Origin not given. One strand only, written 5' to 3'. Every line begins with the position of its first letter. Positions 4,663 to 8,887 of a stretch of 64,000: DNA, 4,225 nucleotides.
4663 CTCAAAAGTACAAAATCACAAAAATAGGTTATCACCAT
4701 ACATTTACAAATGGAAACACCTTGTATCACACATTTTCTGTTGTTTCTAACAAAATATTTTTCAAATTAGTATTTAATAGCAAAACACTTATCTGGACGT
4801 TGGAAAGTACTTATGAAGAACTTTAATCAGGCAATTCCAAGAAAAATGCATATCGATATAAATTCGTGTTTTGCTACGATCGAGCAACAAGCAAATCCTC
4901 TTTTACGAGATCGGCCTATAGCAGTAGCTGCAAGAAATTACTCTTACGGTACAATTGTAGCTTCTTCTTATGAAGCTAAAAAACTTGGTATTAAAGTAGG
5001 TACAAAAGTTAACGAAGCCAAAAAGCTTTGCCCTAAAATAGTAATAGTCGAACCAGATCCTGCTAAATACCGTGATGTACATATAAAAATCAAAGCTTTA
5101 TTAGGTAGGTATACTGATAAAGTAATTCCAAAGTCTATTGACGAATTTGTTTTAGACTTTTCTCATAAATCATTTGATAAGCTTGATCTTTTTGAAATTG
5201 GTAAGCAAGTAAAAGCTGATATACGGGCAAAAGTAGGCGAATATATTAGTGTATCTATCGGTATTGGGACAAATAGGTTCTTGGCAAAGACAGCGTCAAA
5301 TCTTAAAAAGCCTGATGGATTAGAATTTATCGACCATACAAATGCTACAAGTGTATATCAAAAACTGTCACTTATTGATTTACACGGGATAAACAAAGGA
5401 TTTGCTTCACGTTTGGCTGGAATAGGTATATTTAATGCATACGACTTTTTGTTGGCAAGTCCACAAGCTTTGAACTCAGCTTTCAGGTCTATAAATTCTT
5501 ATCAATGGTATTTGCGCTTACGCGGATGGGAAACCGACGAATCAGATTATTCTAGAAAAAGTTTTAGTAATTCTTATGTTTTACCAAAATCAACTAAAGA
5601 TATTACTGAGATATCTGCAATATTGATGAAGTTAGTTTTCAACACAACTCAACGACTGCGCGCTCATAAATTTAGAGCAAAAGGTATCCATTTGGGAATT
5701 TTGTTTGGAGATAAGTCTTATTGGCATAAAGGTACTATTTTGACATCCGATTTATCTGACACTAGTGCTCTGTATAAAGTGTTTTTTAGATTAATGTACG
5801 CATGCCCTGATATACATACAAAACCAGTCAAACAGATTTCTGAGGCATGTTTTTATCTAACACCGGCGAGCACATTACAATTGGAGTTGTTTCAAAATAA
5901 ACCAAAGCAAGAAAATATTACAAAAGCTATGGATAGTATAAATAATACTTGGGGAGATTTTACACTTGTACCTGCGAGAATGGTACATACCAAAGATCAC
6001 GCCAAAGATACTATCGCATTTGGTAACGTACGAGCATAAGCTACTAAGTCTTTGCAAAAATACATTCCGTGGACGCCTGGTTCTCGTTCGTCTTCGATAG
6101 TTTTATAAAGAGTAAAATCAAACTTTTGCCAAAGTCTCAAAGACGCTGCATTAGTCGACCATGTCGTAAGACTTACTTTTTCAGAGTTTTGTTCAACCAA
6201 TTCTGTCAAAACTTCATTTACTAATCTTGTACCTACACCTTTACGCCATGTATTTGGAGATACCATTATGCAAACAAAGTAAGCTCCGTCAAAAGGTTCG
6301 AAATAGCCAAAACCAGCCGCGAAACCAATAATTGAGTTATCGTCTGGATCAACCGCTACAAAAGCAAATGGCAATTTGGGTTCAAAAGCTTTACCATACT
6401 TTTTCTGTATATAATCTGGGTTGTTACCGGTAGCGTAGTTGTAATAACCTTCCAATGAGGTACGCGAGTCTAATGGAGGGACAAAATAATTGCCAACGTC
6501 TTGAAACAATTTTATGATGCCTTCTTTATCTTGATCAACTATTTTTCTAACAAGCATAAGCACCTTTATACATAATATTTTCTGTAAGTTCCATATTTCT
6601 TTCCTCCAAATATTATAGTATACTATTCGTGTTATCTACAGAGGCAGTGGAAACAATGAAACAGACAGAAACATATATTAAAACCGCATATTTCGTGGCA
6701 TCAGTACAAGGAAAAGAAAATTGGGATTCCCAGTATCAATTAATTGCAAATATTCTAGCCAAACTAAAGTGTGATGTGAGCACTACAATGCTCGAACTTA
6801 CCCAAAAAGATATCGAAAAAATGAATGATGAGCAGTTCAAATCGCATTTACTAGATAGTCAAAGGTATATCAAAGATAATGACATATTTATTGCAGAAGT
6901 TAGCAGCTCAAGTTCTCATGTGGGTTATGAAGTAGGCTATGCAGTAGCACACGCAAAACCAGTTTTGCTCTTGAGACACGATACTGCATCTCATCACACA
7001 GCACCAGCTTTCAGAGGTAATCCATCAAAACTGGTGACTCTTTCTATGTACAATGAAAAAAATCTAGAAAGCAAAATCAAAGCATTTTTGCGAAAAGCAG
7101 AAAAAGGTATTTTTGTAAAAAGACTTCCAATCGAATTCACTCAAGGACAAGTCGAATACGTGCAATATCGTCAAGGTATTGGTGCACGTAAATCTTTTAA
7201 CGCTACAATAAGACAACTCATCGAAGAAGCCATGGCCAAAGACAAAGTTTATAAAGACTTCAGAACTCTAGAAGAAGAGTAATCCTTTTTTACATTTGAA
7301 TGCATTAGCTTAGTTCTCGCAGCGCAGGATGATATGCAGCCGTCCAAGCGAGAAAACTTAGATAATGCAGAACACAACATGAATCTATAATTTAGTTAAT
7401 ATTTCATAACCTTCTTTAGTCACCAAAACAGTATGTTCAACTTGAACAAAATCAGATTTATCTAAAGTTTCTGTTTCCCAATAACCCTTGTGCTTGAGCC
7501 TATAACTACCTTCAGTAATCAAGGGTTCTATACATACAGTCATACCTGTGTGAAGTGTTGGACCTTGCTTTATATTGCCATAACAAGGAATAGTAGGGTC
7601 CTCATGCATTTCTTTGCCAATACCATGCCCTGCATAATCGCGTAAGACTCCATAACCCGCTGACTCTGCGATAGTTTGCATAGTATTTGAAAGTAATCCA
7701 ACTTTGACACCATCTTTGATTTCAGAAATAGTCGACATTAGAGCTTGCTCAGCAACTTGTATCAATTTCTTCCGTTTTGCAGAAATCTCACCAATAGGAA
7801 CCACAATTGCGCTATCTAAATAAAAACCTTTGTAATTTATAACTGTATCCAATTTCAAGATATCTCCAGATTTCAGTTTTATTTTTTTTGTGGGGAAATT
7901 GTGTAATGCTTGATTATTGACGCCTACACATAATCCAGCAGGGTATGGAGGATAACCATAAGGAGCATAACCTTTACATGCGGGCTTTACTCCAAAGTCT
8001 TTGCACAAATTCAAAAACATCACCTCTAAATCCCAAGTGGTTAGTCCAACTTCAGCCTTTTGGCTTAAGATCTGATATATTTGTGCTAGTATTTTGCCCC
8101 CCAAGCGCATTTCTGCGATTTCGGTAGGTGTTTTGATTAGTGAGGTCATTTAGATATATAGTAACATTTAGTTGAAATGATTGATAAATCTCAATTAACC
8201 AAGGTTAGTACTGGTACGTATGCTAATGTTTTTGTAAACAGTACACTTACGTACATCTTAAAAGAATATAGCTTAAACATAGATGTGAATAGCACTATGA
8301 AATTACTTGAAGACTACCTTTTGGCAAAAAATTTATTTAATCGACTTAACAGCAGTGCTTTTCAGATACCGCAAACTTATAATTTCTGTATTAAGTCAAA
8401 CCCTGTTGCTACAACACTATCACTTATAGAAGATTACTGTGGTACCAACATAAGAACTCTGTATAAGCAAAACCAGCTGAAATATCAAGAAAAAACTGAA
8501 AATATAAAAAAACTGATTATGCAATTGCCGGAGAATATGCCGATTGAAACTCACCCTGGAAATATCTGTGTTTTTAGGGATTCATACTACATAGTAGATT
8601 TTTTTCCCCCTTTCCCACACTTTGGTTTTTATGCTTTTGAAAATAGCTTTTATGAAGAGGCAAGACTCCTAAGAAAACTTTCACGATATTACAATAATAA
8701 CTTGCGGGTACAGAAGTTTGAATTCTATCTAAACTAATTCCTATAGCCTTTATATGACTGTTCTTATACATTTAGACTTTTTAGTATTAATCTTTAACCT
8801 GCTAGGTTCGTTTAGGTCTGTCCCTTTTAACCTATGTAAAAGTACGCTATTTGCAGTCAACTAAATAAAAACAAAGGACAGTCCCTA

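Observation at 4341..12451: Dispersed palindromic repeat family A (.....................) in 5' regions of clpC/dinB, an SLT gene and leuS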

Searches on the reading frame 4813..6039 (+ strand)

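Call 12: search_protein_families(library=pfam, proteins=[window:4813-6039:+])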
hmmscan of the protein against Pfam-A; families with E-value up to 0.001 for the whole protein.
window:4813-6039:+ (408 aa): 2 families
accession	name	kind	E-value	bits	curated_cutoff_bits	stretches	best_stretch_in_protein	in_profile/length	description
PF00817.25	IMS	-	1.5e-37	129.2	23.2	1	14-163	1-148/148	impB/mucB/samB family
PF11799.13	IMS_C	-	2.8e-10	41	20.7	1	248-359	1-109/109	impB/mucB/samB family C-terminal domain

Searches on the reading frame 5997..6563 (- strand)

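Call 12: search_protein_families(library=pfam, proteins=[window:5997-6563:-])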
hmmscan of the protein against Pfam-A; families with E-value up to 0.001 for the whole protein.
window:5997-6563:- (188 aa): 5 families
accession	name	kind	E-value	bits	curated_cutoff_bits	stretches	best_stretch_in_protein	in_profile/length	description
PF00583.31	Acetyltransf_1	-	1e-14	55.3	20.7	1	62-150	31-116/116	Acetyltransferase (GNAT) family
PF13508.13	Acetyltransf_7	-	3.4e-08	34.2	27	1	69-151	7-83/84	Acetyltransferase (GNAT) domain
PF13302.13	Acetyltransf_3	-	7.3e-08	33.6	25.4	1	4-151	3-138/138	Acetyltransferase (GNAT) domain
PF08445.16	FR47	-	2.6e-06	27.8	22.1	1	94-154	22-81/86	FR47-like protein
PF13673.13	Acetyltransf_10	-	0.00022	21.6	23.6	1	89-151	47-108/128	Acetyltransferase (GNAT) domain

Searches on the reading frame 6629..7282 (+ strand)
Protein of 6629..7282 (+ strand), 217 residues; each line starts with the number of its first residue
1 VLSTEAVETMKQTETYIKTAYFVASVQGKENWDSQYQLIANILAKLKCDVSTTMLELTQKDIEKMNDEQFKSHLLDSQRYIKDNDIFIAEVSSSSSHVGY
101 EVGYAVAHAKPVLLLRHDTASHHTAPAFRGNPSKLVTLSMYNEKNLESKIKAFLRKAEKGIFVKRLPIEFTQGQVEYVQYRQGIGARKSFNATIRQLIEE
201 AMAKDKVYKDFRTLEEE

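Call 12: search_protein_families(library=pfam, proteins=[window:6629-7282:+])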
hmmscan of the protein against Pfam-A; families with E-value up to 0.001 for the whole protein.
window:6629-7282:+ (217 aa): 1 family
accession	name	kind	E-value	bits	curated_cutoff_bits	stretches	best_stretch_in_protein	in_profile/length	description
PF05014.21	Nuc_deoxyrib_tr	-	1e-06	29.3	28.8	1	21-122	2-103/117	Nucleoside 2-deoxyribosyltransferase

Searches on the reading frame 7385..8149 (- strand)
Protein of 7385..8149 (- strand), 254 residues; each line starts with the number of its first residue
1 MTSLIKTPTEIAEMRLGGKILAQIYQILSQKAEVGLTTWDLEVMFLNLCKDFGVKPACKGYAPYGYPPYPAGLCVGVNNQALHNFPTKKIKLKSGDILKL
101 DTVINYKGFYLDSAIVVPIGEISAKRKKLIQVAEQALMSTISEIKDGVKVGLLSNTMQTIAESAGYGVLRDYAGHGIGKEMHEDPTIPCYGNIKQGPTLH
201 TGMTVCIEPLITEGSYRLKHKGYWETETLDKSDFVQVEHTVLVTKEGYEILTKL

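Call 12: search_protein_families(library=pfam, proteins=[window:7385-8149:-])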
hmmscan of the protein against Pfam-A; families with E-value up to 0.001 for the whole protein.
window:7385-8149:- (254 aa): 1 family
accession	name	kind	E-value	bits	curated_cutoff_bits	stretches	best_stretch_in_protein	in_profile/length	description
PF00557.29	Peptidase_M24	-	2.8e-37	129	23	1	13-245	2-208/208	Metallopeptidase family M24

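Call 15: find_encoding_contigs(protein=window:7385-8149:-, flank=10000, max_places=6)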
Protein window:7385-8149:- (254 aa): 1 contig read that carries it; 1 place shown.
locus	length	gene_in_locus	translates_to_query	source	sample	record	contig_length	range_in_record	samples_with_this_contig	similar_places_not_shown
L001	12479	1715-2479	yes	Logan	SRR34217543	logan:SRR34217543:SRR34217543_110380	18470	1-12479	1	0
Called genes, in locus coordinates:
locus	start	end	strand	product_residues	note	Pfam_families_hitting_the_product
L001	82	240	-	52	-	-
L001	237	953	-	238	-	PF01464:SLT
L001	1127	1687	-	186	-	-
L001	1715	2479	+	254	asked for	PF00557:Peptidase_M24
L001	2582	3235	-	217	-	PF05014:Nuc_deoxyrib_tr (weak)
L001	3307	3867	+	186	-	PF13302:Acetyltransf_3, PF00583:Acetyltransf_1, PF13508:Acetyltransf_7, PF08445:FR47 (weak)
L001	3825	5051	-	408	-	PF00817:IMS, PF11799:IMS_C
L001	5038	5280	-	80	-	-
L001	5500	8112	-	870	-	PF12775:AAA_7 (faint), PF00004:AAA, PF17871:AAA_lid_9, PF00158:Sigma54_activat (weak), PF00004:AAA, PF07724:AAA_2, PF07728:AAA_5, PF10431:ClpB_D2-small, +7 more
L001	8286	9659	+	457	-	PF13328:HD_4, PF04607:RelA_SpoT, PF02824:TGS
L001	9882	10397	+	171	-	PF00588:SpoU_methylase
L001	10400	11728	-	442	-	PF00403:HMA, PF13386:DsbD_2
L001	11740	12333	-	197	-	-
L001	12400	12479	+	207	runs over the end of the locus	PF00730:HhH-GPD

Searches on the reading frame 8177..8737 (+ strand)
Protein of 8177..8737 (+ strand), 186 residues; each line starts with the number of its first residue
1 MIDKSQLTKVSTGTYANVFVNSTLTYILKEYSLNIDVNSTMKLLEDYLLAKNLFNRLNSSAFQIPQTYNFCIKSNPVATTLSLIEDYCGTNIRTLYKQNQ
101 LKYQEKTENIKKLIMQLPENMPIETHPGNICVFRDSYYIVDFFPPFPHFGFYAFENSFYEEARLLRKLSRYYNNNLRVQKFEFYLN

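Call 12: search_protein_families(library=pfam, proteins=[window:8177-8737:+])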
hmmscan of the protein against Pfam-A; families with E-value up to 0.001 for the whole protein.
window:8177-8737:+ (186 aa): 0 families

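Call 76: find_homologous_proteins(query=window:8177-8737:+, max_evalue=0.00001)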
Query window:8177-8737:+ (186 aa): 1 proteins with E <= 0.00001 among 58 candidates.
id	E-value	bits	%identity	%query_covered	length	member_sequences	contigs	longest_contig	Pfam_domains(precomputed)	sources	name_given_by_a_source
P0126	2.0e-118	410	100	100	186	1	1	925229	-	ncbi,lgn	-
